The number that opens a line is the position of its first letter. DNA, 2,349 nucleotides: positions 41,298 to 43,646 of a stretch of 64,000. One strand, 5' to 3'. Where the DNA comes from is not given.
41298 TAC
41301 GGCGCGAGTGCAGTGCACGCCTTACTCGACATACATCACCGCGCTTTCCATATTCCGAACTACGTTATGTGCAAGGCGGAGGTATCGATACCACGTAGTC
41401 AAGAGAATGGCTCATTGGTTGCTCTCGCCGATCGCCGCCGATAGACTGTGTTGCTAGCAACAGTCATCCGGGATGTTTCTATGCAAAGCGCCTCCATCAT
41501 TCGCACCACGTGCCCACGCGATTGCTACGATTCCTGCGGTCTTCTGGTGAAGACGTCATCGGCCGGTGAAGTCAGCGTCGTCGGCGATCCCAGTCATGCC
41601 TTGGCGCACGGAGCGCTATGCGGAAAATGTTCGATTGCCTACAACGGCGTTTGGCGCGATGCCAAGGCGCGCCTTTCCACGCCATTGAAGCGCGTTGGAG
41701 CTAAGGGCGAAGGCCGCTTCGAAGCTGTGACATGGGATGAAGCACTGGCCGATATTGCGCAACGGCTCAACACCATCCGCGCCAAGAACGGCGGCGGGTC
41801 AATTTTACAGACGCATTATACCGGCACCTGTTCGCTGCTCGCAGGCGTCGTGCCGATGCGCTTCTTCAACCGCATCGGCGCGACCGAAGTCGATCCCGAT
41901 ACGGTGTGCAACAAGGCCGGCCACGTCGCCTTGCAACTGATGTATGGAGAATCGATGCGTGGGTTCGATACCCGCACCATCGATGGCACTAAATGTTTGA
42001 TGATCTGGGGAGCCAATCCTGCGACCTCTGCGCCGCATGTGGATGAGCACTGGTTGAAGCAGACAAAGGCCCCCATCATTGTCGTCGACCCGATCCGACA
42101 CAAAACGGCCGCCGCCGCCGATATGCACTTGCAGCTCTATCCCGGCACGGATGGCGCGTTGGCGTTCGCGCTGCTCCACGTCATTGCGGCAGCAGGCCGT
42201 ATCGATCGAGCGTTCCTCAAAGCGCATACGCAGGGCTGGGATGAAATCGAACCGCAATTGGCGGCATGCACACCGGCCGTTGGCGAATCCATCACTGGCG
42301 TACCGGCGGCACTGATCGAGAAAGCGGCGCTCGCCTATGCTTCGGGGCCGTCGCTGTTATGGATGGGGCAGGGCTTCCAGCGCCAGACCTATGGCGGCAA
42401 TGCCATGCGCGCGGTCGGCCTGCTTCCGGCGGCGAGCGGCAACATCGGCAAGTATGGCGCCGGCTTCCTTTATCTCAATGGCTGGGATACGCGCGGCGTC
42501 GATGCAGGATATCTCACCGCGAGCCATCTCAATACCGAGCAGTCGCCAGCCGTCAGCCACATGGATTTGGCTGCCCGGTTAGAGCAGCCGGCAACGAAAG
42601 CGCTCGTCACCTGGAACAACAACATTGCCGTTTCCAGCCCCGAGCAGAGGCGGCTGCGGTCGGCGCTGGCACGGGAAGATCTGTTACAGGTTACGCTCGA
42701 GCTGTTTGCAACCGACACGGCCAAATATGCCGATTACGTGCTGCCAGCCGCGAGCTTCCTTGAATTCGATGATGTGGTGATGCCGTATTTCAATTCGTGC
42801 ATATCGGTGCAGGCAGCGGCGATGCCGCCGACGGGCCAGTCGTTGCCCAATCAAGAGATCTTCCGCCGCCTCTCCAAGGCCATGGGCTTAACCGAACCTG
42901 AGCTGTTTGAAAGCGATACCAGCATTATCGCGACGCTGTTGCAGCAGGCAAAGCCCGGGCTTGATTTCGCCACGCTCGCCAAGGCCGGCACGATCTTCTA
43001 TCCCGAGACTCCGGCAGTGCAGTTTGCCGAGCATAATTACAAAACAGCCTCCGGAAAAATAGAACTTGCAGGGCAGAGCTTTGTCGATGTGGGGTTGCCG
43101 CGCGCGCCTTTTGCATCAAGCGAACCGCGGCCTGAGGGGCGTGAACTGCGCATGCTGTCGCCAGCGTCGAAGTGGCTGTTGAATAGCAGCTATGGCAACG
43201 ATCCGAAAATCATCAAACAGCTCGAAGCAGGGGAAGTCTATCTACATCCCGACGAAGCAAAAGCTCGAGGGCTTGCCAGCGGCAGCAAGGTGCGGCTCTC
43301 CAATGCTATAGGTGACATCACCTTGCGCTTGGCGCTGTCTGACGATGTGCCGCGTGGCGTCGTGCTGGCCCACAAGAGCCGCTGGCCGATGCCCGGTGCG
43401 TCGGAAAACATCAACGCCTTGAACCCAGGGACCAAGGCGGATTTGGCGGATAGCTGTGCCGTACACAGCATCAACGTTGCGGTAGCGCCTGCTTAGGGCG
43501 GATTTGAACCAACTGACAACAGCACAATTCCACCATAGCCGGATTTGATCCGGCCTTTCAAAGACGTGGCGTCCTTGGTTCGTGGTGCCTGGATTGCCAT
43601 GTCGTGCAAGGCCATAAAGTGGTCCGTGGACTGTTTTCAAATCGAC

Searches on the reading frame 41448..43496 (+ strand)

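Call 55: search_protein_families(library=pfam, proteins=[window:41448-43496:+], max_evalue=0.001)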
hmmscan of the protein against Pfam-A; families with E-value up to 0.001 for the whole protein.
window:41448-43496:+ (682 aa): 3 families
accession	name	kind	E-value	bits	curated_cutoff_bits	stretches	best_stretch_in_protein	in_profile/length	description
PF00384.28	Molybdopterin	-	1e-42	146.9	24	1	75-477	1-352/353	Molybdopterin oxidoreductase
PF01568.27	Molydop_binding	-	3.6e-14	53.2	26.8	1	567-659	1-93/110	Molydopterin dinucleotide binding domain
PF04879.21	Molybdop_Fe4S4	-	1.3e-06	28.8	22.7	1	18-61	4-46/55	Molybdopterin oxidoreductase Fe4S4 domain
